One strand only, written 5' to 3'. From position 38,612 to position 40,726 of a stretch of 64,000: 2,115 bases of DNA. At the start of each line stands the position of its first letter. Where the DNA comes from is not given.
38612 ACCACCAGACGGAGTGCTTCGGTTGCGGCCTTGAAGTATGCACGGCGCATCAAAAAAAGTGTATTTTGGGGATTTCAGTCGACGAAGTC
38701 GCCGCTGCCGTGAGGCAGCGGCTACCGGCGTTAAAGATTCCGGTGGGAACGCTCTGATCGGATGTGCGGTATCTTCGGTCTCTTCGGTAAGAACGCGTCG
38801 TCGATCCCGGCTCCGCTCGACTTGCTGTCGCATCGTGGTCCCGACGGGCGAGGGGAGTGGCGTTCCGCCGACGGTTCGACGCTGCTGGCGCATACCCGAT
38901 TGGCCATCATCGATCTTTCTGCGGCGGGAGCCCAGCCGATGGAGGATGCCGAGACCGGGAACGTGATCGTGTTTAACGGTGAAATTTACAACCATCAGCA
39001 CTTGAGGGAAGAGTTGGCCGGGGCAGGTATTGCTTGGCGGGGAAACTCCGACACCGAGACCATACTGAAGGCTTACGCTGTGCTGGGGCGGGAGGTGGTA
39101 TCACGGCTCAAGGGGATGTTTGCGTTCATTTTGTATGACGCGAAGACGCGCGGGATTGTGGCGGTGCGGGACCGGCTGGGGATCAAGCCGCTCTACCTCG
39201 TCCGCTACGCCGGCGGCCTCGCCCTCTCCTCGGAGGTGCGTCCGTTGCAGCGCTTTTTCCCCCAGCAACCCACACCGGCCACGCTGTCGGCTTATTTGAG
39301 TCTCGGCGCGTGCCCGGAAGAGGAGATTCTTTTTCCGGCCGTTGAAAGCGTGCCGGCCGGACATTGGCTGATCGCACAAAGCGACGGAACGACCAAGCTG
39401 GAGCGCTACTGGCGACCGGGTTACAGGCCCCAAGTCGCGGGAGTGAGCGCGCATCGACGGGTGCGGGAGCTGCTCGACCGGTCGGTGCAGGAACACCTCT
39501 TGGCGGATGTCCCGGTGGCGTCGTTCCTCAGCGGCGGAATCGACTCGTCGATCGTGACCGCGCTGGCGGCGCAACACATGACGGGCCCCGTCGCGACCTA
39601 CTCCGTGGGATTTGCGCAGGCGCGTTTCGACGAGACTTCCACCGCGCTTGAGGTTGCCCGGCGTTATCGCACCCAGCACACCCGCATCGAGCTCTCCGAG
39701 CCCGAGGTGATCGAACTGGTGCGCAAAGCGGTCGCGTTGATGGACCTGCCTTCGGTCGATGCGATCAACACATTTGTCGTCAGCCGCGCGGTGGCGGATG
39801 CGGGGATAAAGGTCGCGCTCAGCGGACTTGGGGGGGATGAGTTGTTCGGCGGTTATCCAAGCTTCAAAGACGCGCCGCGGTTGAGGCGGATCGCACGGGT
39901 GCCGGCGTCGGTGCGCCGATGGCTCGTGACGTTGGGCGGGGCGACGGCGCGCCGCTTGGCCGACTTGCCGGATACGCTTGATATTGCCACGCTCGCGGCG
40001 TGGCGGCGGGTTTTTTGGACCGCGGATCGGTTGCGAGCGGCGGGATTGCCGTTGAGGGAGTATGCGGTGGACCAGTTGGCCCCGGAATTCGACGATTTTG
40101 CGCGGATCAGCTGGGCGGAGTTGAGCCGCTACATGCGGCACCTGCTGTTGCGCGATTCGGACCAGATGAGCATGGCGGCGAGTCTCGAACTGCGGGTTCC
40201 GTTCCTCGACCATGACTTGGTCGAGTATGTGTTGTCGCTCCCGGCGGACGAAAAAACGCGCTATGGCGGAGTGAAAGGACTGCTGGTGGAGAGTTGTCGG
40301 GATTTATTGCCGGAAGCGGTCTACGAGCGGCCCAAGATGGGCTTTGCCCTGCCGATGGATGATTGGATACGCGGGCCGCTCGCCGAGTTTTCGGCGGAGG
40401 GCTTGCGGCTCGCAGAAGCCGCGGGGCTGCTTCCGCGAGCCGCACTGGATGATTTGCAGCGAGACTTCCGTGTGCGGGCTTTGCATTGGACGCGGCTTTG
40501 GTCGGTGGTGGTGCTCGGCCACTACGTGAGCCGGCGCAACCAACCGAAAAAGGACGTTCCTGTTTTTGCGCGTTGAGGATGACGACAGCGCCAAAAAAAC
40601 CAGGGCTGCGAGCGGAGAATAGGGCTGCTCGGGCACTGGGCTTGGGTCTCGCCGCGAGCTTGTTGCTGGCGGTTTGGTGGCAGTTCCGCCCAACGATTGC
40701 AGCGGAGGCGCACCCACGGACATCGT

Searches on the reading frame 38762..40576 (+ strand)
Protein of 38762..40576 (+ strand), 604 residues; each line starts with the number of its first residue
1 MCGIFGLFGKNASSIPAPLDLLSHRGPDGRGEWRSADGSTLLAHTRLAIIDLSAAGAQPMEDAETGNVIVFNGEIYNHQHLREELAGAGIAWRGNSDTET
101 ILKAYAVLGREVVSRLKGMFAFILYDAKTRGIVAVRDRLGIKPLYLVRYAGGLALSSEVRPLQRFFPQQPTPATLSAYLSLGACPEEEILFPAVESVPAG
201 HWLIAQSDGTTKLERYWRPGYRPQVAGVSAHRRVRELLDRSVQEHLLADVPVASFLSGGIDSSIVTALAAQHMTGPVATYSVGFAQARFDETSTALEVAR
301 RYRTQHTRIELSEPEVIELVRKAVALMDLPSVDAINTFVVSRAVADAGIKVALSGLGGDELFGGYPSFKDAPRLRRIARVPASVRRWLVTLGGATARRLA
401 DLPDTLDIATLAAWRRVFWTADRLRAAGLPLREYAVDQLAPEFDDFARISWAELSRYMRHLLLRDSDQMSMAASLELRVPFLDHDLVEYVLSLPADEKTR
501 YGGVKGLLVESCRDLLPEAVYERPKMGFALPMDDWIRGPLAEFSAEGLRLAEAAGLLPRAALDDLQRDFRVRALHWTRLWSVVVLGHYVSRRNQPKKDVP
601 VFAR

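Call 26: search_protein_families(library=ncbifam, proteins=[window:38762-40576:+])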
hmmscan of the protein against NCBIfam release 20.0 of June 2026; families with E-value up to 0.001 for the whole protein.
window:38762-40576:+ (604 aa): 10 families
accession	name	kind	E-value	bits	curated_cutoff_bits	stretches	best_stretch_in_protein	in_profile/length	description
TIGR01536.1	asn_synth_AEB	equivalog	1.1e-131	440.3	267.1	1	2-528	1-517/517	asparagine synthase (glutamine-hydrolyzing)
TIGR03108.1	eps_aminotran_1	hypoth_equivalog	3.6e-115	386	816.9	2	1-395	1-405/628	XrtA/PEP-CTERM system amidotransferase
TIGR03104.1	trio_amidotrans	equivalog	6.2e-102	341.7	570.1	2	1-366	1-381/589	N-acetylglutaminylglutamine amidotransferase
NF006949.0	PRK09431.1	equivalog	8e-83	278.8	499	3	1-164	1-167/554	asparagine synthase B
NF033535.1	lass_lactam_cya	exception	1.7e-50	172.3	525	2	3-361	3-375/668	lasso peptide isopeptide bond-forming cyclase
NF033561.1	macrolact_Ik_Al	subfamily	8.3e-31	107.2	300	1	107-524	70-488/561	albusnodin/ikarugamycin family macrolactam cyclase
TIGR01134.1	purF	equivalog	1.2e-10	41.3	350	1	40-159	66-196/432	amidophosphoribosyltransferase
NF001484.0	PRK00331.1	subfamily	1e-08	34.1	381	1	36-162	63-198/601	isomerizing glutamine--fructose-6-phosphate transaminase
TIGR01135.1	glmS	equivalog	1e-07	30.9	418.05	1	36-160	62-195/607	glutamine--fructose-6-phosphate transaminase (isomerizing)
TIGR00268.2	TIGR00268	equivalog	0.00045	19.6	150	1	251-315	15-80/259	ATP-dependent sacrificial sulfur transferase LarE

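Call 27: find_encoding_contigs(protein=window:38762-40576:+, flank=1000, max_places=3)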
Protein window:38762-40576:+ (604 aa): no gene with exactly this product is on record in the collection.
